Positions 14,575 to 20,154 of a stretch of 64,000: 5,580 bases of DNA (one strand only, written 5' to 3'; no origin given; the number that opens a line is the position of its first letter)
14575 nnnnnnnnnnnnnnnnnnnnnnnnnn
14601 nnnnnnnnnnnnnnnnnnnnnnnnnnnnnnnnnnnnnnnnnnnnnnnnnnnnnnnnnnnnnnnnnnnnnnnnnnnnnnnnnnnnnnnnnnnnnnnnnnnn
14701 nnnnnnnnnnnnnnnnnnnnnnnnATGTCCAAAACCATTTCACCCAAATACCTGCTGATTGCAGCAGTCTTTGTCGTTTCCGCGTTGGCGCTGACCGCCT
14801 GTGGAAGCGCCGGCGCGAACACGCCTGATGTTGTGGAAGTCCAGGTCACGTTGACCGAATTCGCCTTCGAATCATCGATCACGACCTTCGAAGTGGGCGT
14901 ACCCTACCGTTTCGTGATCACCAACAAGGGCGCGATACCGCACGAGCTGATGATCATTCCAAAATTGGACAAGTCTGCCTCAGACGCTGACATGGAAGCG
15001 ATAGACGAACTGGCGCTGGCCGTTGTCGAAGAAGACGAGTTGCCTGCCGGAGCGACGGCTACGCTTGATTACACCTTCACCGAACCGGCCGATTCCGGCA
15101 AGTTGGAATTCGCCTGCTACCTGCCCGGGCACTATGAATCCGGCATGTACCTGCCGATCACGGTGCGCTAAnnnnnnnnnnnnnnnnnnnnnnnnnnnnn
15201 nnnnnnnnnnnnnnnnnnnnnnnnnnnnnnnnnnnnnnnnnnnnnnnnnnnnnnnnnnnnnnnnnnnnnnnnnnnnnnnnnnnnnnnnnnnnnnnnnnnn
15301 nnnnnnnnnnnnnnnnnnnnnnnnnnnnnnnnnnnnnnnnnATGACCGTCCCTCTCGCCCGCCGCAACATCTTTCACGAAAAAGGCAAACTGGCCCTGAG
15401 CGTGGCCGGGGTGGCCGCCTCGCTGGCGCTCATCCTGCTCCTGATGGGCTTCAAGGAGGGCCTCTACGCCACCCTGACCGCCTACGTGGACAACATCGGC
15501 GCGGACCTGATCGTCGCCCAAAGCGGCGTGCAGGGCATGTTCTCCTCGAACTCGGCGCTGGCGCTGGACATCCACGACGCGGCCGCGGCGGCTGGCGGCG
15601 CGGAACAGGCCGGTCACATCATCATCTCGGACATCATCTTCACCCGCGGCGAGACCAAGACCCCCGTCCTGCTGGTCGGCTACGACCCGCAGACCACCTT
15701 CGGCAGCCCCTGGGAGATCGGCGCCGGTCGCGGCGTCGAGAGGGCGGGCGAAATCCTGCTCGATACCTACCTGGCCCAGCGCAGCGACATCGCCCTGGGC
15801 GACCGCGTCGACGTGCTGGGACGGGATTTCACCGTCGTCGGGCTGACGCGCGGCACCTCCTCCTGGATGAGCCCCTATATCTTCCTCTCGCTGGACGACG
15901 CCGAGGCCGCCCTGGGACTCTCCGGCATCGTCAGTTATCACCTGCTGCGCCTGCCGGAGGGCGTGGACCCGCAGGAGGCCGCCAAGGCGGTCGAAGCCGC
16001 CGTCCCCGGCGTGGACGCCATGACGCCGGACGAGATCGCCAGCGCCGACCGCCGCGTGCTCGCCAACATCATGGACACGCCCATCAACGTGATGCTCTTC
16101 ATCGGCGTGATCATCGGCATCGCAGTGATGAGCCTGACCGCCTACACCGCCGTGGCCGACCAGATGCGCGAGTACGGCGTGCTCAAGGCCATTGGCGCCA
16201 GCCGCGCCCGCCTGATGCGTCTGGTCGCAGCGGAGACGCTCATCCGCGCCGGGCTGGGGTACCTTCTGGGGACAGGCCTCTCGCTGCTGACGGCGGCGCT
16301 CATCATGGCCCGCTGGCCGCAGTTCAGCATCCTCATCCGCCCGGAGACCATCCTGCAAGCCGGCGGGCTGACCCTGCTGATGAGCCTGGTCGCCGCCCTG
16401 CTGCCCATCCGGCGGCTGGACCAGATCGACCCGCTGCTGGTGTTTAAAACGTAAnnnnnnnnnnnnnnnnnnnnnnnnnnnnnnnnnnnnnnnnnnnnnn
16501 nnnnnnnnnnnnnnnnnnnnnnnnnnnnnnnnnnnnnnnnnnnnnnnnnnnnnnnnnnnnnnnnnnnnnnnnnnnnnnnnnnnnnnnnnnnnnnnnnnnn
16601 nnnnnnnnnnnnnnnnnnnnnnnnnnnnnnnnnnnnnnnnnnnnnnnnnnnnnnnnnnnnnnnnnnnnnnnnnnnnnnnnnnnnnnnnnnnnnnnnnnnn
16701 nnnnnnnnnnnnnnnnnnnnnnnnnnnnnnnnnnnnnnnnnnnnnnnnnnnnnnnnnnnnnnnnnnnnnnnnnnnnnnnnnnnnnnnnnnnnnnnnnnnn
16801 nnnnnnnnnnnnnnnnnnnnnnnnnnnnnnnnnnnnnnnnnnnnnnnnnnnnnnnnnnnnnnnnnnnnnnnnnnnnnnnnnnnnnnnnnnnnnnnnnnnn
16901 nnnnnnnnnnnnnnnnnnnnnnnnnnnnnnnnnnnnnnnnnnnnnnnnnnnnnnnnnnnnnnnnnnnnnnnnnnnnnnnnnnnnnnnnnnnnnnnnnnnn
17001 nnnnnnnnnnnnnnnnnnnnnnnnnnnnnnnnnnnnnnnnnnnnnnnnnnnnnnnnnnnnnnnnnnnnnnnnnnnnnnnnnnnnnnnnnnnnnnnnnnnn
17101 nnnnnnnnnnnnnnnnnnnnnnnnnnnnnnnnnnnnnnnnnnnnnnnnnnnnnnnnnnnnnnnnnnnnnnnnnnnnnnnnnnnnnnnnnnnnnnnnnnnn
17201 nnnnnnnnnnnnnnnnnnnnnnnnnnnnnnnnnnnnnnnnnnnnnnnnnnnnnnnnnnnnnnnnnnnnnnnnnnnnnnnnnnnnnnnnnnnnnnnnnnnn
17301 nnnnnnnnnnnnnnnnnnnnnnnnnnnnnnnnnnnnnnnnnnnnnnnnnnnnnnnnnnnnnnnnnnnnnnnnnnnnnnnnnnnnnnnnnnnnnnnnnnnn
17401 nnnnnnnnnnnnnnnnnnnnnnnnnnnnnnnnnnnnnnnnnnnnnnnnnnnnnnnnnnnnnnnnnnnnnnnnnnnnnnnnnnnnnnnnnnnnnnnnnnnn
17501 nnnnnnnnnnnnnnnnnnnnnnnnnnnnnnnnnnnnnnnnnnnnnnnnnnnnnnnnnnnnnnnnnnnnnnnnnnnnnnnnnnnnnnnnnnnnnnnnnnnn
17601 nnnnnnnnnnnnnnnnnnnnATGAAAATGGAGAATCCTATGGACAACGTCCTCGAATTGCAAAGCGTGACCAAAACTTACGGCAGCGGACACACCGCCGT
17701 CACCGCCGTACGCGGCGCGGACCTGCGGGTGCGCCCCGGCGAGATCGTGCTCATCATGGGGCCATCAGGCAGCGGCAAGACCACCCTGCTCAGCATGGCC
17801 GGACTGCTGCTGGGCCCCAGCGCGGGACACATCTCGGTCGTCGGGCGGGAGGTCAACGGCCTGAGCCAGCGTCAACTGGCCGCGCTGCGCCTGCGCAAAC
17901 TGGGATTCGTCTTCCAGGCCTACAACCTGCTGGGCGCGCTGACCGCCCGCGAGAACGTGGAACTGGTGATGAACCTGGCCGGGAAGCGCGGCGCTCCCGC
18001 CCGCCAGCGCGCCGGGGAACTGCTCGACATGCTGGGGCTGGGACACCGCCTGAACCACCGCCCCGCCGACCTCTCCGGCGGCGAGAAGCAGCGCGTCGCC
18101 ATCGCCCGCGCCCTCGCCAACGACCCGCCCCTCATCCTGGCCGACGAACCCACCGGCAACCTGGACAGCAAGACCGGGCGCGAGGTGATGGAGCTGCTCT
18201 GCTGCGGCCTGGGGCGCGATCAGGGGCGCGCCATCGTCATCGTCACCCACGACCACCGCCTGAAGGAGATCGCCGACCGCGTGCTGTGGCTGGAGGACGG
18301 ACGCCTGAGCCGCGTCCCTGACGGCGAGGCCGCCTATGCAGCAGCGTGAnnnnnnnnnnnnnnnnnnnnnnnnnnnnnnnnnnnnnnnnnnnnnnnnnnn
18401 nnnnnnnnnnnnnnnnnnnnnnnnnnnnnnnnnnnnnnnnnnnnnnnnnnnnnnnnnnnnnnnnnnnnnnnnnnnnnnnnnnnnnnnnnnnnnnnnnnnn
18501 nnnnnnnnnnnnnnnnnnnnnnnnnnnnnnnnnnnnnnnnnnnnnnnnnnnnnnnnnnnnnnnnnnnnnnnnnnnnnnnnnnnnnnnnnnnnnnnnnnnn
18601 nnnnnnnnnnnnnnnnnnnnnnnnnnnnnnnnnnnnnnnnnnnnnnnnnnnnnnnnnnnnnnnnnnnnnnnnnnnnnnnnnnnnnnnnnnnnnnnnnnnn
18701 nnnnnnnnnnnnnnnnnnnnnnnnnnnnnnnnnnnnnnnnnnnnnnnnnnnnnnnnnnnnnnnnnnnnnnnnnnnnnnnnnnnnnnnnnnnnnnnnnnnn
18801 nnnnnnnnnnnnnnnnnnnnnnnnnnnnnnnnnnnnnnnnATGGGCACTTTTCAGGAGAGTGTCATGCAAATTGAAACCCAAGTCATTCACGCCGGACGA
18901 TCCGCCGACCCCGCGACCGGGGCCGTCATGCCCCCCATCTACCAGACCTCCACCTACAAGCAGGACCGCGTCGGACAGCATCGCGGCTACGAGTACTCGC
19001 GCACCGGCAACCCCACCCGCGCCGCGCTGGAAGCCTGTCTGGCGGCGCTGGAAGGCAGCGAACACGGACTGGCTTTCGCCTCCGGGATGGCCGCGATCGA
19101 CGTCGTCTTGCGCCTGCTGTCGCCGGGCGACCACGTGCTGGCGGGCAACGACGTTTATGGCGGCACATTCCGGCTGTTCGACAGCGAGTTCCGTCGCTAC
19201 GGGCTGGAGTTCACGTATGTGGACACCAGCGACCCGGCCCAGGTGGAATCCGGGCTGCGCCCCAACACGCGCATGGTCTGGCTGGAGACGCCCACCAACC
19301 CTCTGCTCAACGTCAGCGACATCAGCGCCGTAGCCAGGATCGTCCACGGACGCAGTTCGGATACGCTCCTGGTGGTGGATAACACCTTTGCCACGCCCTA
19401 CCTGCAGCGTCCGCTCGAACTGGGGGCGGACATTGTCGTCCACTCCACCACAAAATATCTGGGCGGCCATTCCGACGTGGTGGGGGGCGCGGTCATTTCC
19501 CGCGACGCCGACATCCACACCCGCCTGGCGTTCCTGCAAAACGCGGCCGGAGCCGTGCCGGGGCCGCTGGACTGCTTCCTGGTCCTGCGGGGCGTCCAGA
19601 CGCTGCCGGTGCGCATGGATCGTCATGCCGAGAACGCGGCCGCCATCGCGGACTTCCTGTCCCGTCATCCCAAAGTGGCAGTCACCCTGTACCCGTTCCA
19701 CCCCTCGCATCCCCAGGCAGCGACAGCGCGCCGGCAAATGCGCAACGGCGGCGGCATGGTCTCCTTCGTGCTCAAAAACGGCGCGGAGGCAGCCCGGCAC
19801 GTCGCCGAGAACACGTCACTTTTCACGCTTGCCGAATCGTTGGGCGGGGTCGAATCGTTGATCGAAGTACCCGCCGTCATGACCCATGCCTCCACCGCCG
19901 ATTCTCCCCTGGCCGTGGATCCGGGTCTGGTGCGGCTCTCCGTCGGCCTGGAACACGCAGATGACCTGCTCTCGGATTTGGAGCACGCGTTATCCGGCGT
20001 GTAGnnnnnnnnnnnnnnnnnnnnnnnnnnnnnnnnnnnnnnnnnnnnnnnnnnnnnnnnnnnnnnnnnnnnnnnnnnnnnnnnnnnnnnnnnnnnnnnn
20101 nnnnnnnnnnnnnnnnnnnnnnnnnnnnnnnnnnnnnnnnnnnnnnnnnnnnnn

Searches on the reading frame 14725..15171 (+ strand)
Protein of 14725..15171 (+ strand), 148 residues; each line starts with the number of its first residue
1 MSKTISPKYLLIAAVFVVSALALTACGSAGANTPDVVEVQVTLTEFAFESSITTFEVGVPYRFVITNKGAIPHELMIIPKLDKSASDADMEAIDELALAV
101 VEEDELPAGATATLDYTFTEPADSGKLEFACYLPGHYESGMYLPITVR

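Call 19: search_protein_families(library=pfam, proteins=[window:14725-15171:+], max_evalue=0.001)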
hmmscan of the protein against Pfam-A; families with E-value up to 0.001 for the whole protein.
window:14725-15171:+ (148 aa): 1 family
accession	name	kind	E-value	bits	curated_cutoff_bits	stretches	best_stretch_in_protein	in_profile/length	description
PF13473.12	Cupredoxin_1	-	0.00019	21.9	27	0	18-131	6-92/104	Cupredoxin-like domain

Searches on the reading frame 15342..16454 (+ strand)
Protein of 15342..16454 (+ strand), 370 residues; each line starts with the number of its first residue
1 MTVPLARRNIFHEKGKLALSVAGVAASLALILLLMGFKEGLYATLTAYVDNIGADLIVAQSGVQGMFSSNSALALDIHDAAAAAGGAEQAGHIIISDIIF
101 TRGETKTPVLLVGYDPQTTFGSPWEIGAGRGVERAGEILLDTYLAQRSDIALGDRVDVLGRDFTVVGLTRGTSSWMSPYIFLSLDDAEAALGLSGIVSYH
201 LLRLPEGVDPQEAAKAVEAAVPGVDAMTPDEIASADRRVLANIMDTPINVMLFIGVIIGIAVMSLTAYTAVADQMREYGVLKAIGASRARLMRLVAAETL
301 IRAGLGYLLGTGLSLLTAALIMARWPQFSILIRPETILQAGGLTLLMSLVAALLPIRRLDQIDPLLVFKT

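Call 19: search_protein_families(library=pfam, proteins=[window:15342-16454:+], max_evalue=0.001)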
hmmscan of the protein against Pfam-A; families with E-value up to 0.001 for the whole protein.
window:15342-16454:+ (370 aa): 2 families
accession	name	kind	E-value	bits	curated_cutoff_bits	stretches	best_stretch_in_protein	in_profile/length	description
PF12704.14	MacB_PCD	-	1.2e-16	62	27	1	18-219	2-206/207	MacB-like periplasmic core domain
PF02687.27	FtsX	-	7.3e-16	58.7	25.5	1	250-359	2-115/120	FtsX-like permease C-terminal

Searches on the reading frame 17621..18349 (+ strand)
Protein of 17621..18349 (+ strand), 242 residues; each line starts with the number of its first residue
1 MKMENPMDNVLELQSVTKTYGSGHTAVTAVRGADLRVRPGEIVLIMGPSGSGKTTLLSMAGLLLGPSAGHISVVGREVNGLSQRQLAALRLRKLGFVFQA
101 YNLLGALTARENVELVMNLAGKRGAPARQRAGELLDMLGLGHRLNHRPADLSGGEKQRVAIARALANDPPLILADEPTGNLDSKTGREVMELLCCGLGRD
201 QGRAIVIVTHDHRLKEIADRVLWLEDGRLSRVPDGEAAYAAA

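Call 19: search_protein_families(library=pfam, proteins=[window:17621-18349:+], max_evalue=0.001)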
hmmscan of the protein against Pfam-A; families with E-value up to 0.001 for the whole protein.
window:17621-18349:+ (242 aa): 5 families
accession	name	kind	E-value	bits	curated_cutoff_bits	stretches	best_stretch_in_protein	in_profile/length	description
PF00005.33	ABC_tran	-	4.5e-31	108.7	25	1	31-178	2-136/137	ABC transporter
PF02463.25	SMC_N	-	3.2e-05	23.9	40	0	42-222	26-209/220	RecF/RecN/SMC N terminal domain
PF13555.12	AAA_29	-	3.5e-05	23.9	27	1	32-67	14-50/61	P-loop containing region of AAA domain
PF13304.12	AAA_21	-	9.8e-05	23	27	0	43-66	2-25/304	AAA domain, putative AbiEii toxin, Type IV TA system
PF13191.12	AAA_16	-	0.00029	21.8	32.6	1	36-110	21-85/167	AAA ATPase domain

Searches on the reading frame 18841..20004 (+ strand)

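Call 19: search_protein_families(library=pfam, proteins=[window:18841-20004:+], max_evalue=0.001)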
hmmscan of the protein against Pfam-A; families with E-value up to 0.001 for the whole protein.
window:18841-20004:+ (387 aa): 3 families
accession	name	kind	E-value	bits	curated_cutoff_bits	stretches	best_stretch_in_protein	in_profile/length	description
PF01053.26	Cys_Met_Meta_PP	-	1.7e-147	491.4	27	1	12-384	1-380/381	Cys/Met metabolism PLP-dependent enzyme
PF06838.17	Met_gamma_lyase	-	4.7e-07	29.2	24.2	1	43-226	43-244/405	Methionine gamma-lyase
PF00155.27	Aminotran_1_2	-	6.3e-05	22.8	19.7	1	51-189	34-194/361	Aminotransferase class I and II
